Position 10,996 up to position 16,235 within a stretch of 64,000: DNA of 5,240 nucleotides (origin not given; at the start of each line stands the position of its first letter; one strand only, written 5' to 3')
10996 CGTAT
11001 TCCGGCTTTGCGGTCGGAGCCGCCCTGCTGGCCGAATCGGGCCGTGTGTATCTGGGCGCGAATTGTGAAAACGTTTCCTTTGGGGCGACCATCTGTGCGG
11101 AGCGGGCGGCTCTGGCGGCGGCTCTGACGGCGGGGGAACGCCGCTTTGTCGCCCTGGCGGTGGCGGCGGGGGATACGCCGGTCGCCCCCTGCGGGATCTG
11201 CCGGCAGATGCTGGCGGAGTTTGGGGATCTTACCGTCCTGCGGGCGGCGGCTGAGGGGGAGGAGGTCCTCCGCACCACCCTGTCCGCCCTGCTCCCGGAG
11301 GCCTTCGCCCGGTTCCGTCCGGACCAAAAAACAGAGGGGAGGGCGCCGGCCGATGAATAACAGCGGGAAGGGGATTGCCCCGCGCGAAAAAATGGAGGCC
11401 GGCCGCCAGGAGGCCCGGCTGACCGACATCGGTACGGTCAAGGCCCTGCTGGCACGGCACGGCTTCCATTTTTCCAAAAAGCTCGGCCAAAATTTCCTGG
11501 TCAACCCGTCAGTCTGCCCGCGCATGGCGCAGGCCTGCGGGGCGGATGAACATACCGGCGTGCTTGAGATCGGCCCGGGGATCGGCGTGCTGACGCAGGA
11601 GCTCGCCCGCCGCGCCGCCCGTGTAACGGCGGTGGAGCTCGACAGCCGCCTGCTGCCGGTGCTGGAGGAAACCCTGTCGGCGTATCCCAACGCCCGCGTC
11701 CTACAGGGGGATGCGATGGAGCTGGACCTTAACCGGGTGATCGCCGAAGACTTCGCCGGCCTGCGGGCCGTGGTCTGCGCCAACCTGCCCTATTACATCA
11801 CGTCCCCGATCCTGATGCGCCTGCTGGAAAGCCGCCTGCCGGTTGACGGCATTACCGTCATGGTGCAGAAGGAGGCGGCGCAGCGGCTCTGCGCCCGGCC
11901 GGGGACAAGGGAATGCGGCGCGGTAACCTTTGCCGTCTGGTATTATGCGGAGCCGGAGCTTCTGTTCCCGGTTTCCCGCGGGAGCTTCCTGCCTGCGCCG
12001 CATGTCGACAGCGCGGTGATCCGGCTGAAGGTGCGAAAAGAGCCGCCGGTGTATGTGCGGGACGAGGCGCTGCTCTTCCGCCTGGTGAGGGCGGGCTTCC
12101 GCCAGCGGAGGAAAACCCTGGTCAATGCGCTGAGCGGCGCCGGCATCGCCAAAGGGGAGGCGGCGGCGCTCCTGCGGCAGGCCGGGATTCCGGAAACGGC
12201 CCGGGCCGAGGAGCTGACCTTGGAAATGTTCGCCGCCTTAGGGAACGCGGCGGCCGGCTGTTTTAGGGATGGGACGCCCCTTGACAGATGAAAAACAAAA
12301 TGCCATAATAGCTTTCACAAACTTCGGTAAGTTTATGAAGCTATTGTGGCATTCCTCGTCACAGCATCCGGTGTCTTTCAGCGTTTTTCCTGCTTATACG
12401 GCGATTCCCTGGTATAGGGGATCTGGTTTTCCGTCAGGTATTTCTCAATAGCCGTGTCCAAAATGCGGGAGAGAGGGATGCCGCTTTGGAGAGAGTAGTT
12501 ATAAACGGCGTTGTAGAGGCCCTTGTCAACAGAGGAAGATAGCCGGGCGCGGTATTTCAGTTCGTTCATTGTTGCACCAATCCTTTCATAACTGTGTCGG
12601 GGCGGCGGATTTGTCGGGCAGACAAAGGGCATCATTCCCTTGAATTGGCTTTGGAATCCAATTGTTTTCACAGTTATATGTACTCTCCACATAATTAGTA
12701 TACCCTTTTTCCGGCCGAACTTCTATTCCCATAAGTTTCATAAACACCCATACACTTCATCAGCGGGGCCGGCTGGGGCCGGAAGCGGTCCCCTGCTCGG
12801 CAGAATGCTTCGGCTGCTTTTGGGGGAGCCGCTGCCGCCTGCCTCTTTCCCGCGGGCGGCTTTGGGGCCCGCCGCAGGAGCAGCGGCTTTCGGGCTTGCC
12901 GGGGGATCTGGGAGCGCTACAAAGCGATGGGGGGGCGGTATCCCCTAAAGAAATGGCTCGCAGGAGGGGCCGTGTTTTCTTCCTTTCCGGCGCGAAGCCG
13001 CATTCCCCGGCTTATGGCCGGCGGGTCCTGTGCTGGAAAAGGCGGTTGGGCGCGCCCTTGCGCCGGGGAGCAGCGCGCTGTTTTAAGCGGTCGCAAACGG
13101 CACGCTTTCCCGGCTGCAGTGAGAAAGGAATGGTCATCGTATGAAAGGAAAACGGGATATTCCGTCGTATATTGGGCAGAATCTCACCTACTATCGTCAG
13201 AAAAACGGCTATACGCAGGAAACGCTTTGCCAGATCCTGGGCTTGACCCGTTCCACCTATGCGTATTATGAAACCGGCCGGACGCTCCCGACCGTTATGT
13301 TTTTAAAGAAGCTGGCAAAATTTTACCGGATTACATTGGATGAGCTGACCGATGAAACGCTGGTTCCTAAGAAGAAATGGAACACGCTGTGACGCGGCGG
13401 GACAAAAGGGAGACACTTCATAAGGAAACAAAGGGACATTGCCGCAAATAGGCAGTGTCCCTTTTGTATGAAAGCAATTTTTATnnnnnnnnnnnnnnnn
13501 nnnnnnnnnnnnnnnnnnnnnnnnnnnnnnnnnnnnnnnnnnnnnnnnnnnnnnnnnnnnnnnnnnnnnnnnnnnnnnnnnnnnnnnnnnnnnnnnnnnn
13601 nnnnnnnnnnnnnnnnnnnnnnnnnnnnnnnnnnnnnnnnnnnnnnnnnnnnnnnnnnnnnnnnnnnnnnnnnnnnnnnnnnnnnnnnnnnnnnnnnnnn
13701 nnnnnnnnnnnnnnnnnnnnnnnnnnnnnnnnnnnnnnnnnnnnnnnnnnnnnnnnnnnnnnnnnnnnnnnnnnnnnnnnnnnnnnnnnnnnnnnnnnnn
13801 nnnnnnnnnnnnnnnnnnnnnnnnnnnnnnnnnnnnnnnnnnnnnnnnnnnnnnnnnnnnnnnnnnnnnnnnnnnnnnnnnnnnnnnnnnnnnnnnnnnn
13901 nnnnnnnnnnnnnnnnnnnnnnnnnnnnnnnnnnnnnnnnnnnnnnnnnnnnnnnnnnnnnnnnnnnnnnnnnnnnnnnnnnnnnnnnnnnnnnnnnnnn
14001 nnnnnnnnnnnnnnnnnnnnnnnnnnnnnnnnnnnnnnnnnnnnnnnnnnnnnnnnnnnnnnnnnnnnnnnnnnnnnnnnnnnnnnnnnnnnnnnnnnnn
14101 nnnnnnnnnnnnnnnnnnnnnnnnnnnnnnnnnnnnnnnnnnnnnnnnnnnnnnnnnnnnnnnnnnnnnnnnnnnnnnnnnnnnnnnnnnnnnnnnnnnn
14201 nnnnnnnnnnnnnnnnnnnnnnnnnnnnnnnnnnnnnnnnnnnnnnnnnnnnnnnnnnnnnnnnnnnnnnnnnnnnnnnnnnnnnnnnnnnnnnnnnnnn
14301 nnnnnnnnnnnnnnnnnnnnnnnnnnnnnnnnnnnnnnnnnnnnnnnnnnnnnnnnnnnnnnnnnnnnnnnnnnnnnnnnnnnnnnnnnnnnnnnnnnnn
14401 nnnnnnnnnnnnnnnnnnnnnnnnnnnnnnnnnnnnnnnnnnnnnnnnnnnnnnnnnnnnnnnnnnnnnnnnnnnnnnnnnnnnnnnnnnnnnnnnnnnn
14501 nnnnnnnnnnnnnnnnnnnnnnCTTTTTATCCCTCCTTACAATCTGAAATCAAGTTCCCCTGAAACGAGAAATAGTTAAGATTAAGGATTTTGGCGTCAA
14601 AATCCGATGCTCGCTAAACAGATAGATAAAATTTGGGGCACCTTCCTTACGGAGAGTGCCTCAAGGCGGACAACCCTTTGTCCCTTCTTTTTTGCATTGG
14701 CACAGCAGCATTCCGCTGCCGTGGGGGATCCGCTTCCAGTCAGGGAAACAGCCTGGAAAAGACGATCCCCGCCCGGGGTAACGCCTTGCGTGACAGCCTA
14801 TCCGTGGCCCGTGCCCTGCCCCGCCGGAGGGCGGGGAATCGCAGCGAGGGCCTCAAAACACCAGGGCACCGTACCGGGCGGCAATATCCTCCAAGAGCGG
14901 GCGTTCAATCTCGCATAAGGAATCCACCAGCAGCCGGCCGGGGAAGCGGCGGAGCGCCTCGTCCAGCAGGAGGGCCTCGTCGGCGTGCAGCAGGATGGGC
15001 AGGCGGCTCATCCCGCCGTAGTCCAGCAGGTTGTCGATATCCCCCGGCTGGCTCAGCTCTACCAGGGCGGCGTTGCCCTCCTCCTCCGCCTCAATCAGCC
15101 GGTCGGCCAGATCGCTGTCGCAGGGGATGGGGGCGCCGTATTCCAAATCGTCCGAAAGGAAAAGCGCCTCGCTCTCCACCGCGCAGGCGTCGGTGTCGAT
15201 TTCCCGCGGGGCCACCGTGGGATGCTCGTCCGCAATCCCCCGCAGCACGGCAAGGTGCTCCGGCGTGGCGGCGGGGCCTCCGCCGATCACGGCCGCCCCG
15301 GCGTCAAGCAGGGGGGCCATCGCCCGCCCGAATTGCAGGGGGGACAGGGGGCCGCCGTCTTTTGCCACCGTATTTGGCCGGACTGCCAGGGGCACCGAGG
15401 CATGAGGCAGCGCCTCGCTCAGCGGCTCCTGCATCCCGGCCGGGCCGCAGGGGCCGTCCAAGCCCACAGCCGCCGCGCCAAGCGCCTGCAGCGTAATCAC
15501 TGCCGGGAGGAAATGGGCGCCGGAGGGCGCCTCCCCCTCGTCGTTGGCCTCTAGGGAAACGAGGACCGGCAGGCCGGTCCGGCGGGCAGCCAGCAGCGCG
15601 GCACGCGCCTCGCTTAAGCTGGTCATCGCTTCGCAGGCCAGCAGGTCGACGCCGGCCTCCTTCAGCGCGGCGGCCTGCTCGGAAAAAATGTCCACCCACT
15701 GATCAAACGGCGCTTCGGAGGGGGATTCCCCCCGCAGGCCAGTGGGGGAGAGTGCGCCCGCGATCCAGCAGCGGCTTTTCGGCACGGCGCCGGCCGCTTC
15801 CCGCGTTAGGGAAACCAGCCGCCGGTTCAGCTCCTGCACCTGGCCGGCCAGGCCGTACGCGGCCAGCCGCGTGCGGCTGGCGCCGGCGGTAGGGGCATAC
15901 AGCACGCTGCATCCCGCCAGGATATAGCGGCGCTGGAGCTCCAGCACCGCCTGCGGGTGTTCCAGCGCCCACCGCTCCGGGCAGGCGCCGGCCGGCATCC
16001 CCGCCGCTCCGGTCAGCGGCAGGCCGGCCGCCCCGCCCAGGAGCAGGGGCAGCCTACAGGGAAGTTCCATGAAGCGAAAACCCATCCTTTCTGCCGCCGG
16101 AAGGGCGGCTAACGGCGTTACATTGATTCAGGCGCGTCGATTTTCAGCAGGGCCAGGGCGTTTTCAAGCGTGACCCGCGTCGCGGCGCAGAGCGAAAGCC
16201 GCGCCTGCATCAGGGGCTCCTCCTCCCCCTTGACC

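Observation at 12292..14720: Compositionally foreign islet (about 2.4 kb) inserted right after rsmA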

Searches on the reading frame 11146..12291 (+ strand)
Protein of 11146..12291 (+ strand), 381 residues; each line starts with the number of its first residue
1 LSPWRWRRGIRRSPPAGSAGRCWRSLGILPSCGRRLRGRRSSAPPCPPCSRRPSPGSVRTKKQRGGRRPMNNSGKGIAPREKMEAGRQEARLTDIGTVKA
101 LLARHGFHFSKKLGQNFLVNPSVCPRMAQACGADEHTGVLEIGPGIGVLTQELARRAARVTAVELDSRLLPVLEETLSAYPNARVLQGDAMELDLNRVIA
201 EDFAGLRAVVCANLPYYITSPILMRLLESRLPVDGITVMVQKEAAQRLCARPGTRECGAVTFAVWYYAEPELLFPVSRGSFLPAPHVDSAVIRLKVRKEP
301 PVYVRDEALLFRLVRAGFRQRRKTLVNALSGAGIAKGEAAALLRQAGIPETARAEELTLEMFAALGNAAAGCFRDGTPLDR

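Call 3: search_protein_families(library=pfam, proteins=[window:11146-12291:+], max_evalue=0.01)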
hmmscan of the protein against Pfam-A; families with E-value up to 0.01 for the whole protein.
window:11146-12291:+ (381 aa): 3 families
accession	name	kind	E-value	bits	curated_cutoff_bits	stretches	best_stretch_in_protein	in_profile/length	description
PF00398.26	RrnaAD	-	1.5e-56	191.9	24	1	107-364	2-256/263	Ribosomal RNA adenine dimethylase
PF13649.12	Methyltransf_25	-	1.9e-07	32.1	27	1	139-196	1-61/97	Methyltransferase domain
PF08241.18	Methyltransf_11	-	3.1e-05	25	21.2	1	140-196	1-57/95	Methyltransferase domain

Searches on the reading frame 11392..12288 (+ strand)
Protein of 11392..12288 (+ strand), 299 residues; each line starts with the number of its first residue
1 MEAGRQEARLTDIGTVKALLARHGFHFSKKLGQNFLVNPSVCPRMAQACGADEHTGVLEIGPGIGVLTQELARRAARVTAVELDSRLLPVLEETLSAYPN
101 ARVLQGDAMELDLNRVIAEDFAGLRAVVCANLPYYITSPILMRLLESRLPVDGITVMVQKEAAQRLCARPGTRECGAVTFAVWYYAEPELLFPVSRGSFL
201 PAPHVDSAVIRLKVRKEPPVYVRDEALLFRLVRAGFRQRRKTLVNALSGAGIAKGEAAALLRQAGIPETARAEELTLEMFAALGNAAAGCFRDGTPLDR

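Call 16: find_related_loci(query=window:11392-12288:+, collection=genome_contigs, flank=8000)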
Query window:11392-12288:+ (299 aa) in genome_contigs; peptide patterns used: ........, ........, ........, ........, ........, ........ (x = any residue, [..] = any of these).
600 stretches matched a pattern (row limit reached: there are more); 516 encode a relative of the query (tblastn E <= 1e-3); the best 80 are kept; 80 distinct loci.
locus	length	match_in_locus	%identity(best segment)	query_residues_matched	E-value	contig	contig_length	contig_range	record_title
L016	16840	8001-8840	83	6-285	4e-151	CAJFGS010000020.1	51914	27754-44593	Candidatus Avimonas merdigallinarum isolate Chicken_16_mag_116 genome assembly, contig: MAGpy_11413_16_idba_bin_116_fasc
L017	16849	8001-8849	82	6-288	1e-148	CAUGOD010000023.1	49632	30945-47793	MAG TPA_asm: uncultured Oscillospiraceae bacterium isolate SRR16279974_bin.58_MetaWRAP_v1.3_MAG genome assembly, contig:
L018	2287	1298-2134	81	5-280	7e-156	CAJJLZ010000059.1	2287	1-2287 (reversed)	MAG TPA_asm: uncultured Ruminococcaceae bacterium isolate ERR1430498-bin.11 genome assembly, contig: NODE_24244_length_2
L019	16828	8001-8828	71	10-285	9e-129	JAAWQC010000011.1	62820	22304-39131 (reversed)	MAG: Clostridiales bacterium isolate ABMPRH_71_1 SL341404_scaffold_1271, whole genome shotgun sequence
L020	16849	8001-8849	71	7-289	6e-127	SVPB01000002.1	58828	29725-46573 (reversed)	MAG: Oscillospiraceae bacterium isolate SIG580 NODE_2481_length_58828_cov_1.511167, whole genome shotgun sequence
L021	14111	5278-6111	64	9-285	3e-124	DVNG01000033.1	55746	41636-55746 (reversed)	MAG TPA_asm: Candidatus Limousia pullorum isolate ChiGjej1B1-1684 ChiGjej1B1M5__C66921_L55746_SRR6323428, whole genome s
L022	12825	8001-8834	69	9-286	5e-124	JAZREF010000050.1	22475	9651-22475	MAG: Acutalibacteraceae bacterium isolate T1900045500_YK20190194.MAGScoT_cleanbin_000093 SGB_7494_k141_2051532, whole ge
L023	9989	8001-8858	66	2-286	2e-123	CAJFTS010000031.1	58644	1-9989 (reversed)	uncultured Clostridia bacterium isolate Coassembly_mag_118 genome assembly, contig: MAGpy_11413_min2k_bin_118_fak87_1382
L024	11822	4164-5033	62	8-296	3e-123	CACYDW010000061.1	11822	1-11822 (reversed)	MAG: uncultured Ruminococcus sp. isolate RUG11851 genome assembly, contig: RUG11851_asm_61, whole genome shotgun sequenc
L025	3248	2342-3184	70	6-286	1e-126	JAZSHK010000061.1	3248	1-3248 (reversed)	MAG: Acutalibacteraceae bacterium isolate T1900044575_TS20190041.MAGScoT_cleanbin_000041 SGB_487_k141_3017381, whole gen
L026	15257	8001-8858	69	1-286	8e-123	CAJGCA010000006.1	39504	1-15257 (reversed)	MAG: Clostridiaceae bacterium isolate MAG21 genome assembly, contig: k141_4347518_length_39504_cov_79.4591, whole genome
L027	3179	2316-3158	69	6-286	2e-126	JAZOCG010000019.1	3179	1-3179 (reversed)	MAG: Acutalibacteraceae bacterium isolate T1900044756_TS20190222.MAGScoT_cleanbin_000086 SGB_2286_k141_406045, whole gen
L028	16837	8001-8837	66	9-286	3e-122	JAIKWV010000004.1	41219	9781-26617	MAG: Clostridiales bacterium isolate RUI438 k141_9994168_flag=1_multi=30.9854_len=41219, whole genome shotgun sequence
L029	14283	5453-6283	70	9-285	4e-122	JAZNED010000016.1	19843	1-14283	MAG: Acutalibacteraceae bacterium isolate T1900044723_TS20190189.MAGScoT_cleanbin_000005 SGB_1919_k141_1212666, whole ge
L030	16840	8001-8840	70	7-286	5e-122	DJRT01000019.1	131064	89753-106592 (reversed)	MAG TPA_asm: Ruminococcaceae bacterium UBA6353 UBA6353_contig_772, whole genome shotgun sequence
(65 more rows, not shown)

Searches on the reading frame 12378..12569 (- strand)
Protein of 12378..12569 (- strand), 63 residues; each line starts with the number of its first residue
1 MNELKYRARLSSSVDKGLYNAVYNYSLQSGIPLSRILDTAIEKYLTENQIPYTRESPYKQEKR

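Call 50: search_protein_families(library=phrogs, proteins=[window:12378-12569:-], max_evalue=0.01)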
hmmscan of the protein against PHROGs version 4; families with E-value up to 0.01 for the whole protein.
window:12378-12569:- (63 aa): 1 family
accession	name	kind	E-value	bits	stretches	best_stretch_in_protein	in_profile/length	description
phrog_3180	-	transcription regulation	6.9e-06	26.9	1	5-47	3-45/50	Arc-like repressor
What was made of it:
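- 12378..12569 (-): RHH (Arc-like) gene, 63 aa. Ancestral, NOT part of the insertion. PHROG Arc-like repressor (call 50).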

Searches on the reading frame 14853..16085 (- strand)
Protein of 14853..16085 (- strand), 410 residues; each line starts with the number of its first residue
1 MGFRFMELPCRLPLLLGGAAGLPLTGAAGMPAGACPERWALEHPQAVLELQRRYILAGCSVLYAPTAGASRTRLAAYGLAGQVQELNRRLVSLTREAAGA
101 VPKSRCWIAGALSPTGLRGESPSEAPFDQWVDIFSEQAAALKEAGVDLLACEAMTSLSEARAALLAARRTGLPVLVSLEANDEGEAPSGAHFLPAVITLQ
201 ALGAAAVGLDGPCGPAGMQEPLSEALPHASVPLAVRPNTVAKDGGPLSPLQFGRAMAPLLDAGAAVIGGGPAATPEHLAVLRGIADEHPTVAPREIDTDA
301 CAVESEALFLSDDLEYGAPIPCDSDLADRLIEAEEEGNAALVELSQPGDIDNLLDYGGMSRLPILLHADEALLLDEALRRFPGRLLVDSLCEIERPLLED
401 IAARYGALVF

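Call 3: search_protein_families(library=pfam, proteins=[window:14853-16085:-], max_evalue=0.01)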
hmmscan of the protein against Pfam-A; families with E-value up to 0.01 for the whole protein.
window:14853-16085:- (410 aa): 1 family
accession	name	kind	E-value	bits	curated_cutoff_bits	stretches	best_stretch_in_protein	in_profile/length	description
PF02574.22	S-methyl_trans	-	9.6e-40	137.7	22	1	33-282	21-280/283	Homocysteine S-methyltransferase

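Call 64: find_homologous_proteins(query=window:14853-16085:-, max_evalue=1e-100)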
Query window:14853-16085:- (410 aa): 41 proteins with E <= 1e-100 among 8000 candidates.
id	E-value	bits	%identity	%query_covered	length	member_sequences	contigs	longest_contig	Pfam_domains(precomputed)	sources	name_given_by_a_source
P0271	3.2e-252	855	98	100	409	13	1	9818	PF02574.23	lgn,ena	-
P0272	3.3e-190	651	75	99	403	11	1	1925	PF02574.23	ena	-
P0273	6.1e-188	643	74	99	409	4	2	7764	PF02574.23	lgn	-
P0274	1.3e-185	636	74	99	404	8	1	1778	PF02574.23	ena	-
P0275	6.4e-184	630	75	99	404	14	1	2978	PF02574.23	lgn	-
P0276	7.9e-182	623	73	99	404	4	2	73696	PF02574.23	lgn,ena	-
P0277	1.1e-151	524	63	99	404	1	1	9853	PF02574.23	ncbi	-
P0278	1.3e-145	504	60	96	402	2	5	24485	PF02574.23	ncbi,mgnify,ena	mgnify:CR=1 FL=1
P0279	3.5e-143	496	58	97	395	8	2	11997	PF02574.23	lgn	-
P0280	1.6e-136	474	58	99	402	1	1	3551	PF02574.23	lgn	-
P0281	7.6e-130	452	57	99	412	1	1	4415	PF02574.23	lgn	-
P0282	1.5e-127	444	55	96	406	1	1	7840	PF02574.23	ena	-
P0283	3.2e-127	443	56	99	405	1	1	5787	PF02574.23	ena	-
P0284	2.5e-125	437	56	99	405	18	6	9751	PF02574.23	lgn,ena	-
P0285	1.5e-124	435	55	99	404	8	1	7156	PF02574.23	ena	-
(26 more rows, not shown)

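Call 65: find_encoding_contigs(protein=P0271, flank=5000, max_places=8)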
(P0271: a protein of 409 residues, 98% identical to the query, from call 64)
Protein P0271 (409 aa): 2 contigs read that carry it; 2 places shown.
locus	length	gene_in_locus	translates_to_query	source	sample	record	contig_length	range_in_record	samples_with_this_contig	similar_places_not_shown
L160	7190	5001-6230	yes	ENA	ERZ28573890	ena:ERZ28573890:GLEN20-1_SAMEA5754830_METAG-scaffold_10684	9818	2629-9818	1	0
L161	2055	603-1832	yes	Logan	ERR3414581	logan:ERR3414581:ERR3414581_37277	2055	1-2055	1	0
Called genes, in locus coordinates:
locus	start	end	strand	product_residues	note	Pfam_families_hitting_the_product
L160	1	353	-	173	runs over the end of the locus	PF02357:NusG, PF00467:KOW (weak)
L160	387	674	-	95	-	PF00584:SecE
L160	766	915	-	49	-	PF00471:Ribosomal_L33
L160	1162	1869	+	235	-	-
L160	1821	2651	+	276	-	PF01177:Asp_Glu_race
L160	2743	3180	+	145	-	PF09148:DUF1934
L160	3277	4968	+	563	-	PF03485:Arg_tRNA_synt_N, PF00750:tRNA-synt_1d, PF09334:tRNA-synt_1g (faint), PF05746:DALR_1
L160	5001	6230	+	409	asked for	PF02574:S-methyl_trans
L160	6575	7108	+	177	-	PF01381:HTH_3, PF13560:HTH_31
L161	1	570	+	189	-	?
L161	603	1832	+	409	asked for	PF02574:S-methyl_trans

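Call 69: find_homologous_proteins(query=L160:6575-7105:+, max_evalue=1e-10)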
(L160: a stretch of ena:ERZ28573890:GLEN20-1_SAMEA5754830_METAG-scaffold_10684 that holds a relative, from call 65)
Query L160:6575-7105:+ (177 aa): 921 proteins with E <= 1e-10 among 992 candidates; the best 120 are listed.
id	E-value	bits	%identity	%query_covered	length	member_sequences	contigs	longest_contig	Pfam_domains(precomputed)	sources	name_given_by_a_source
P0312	5.6e-110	382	98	100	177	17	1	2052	PF01381.29,PF13560.13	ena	-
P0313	6.7e-100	350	90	100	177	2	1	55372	PF01381.29,PF13560.13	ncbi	ncbi:MAG: helix-turn-helix domain-containing protein [Oscillospiraceae bacterium]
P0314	4.3e-99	347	87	99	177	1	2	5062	PF01381.29,PF13560.13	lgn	-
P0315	1.3e-97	342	84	100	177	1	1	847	PF01381.29,PF13560.13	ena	-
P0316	3.1e-96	338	86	100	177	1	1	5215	PF01381.29,PF13560.13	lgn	-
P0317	6.3e-96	337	86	99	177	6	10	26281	PF01381.29,PF13560.13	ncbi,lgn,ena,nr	ncbi:MAG: helix-turn-helix transcriptional regulator [Acutalibacteraceae bacterium]|nr:helix-turn-he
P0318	9.3e-94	330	81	99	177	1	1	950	PF01381.29,PF13560.13,PF13443.13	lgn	-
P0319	2.1e-92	325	81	99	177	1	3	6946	PF01381.29,PF13560.13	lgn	-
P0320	3.1e-92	325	81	99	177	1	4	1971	PF01381.29,PF13560.13,PF13443.13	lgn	-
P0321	1.7e-90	319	81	99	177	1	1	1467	PF01381.29,PF13560.13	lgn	-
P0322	1.4e-88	313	78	100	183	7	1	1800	PF01381.29,PF13560.13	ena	-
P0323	7.4e-84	297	75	100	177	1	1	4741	PF01381.29,PF13560.13,PF13443.13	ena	-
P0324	1.9e-82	293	77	99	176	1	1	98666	PF01381.29,PF13560.13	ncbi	-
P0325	9.8e-82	291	73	99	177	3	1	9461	PF01381.29,PF13560.13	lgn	-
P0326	1.6e-81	290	74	98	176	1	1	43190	PF01381.29,PF13560.13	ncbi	-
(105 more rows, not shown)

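Call 70: find_encoding_contigs(protein=P0313, flank=6000, max_places=6)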
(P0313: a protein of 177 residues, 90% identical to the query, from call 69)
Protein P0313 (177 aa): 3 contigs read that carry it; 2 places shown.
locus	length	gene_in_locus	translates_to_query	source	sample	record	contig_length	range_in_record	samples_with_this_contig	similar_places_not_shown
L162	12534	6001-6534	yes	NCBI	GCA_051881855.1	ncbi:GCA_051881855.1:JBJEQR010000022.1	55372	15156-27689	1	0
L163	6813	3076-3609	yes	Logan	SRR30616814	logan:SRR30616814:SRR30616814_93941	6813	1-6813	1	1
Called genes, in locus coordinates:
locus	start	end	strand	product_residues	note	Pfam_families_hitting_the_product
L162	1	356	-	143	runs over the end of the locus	-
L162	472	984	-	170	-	-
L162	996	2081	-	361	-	PF00512:HisKA, PF02518:HATPase_c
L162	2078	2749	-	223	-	PF00072:Response_reg, PF00486:Trans_reg_C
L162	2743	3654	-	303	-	-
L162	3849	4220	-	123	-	-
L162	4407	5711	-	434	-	PF03572:Peptidase_S41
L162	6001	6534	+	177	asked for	PF01381:HTH_3, PF13560:HTH_31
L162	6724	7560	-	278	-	PF02645:DegV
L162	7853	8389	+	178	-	PF08876:DUF1836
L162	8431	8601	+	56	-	-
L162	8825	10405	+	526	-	PF13396:PLDc_N (faint), PF13091:PLDc_2, PF00614:PLDc (weak), PF13091:PLDc_2, PF00614:PLDc (weak)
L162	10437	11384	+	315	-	PF00561:Abhydrolase_1 (weak), PF12146:Hydrolase_4 (weak), PF12697:Abhydrolase_6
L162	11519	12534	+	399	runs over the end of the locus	PF01996:F420_ligase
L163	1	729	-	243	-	?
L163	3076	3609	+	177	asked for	PF01381:HTH_3, PF13560:HTH_31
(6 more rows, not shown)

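Call 74: search_dna_similar(query=L160:6575-7105:+, collection=phages, mode=protein, max_evalue=1e-8)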
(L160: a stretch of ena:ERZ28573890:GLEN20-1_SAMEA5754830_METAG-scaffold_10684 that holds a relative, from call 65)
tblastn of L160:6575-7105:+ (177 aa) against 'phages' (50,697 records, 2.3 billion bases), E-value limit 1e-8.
Records with a match: 8; places in all: 8; records where one place covers at least 80% of the query: 0.
Best place of each record, by identity: <60% 8.
By first word of the organism name: Bacteriophage 8.
By host as written in the record: - 8.
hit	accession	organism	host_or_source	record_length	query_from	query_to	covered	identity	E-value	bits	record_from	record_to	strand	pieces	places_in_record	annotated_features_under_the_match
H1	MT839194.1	Bacteriophage sp.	human fecal samples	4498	15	111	55%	40.2%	2e-11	67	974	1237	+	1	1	record has no annotation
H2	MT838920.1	Bacteriophage sp.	human fecal samples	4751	3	95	53%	37.6%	9e-9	59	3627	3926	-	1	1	record has no annotation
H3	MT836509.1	Bacteriophage sp.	human fecal samples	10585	2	72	40%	45.1%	6e-9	60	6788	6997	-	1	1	record has no annotation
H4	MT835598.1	Bacteriophage sp.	human fecal samples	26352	1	67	38%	46.3%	2e-10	64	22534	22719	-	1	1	record has no annotation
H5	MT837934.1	Bacteriophage sp.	human fecal samples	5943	3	72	40%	44.3%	5e-9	60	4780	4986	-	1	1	record has no annotation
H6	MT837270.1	Bacteriophage sp.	human fecal samples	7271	11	66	32%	50.0%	4e-11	66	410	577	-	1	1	record has no annotation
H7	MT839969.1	Bacteriophage sp.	human fecal samples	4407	3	75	41%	38.4%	2e-10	64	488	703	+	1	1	record has no annotation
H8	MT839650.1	Bacteriophage sp.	human fecal samples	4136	6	67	35%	41.9%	7e-11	65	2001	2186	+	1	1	record has no annotation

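Call 89: search_protein_families(library=pfam, proteins=[L160:6575-7105:+], max_evalue=0.01)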
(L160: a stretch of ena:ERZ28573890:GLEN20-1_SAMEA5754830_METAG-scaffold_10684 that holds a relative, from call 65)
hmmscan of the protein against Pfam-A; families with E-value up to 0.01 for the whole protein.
L160:6575-7105:+ (177 aa): 4 families
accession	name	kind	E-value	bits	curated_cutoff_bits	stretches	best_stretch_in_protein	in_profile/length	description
PF01381.28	HTH_3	-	7.9e-14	51.9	23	1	12-64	1-53/55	Helix-turn-helix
PF13560.12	HTH_31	-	9e-10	39.2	27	1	9-62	3-57/64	Helix-turn-helix domain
PF13443.12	HTH_26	-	0.00015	22.4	22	1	15-67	5-58/63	Cro/C1-type HTH DNA-binding domain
PF12844.13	HTH_19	-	0.00021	21.6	30.2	1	12-67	4-59/64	Helix-turn-helix domain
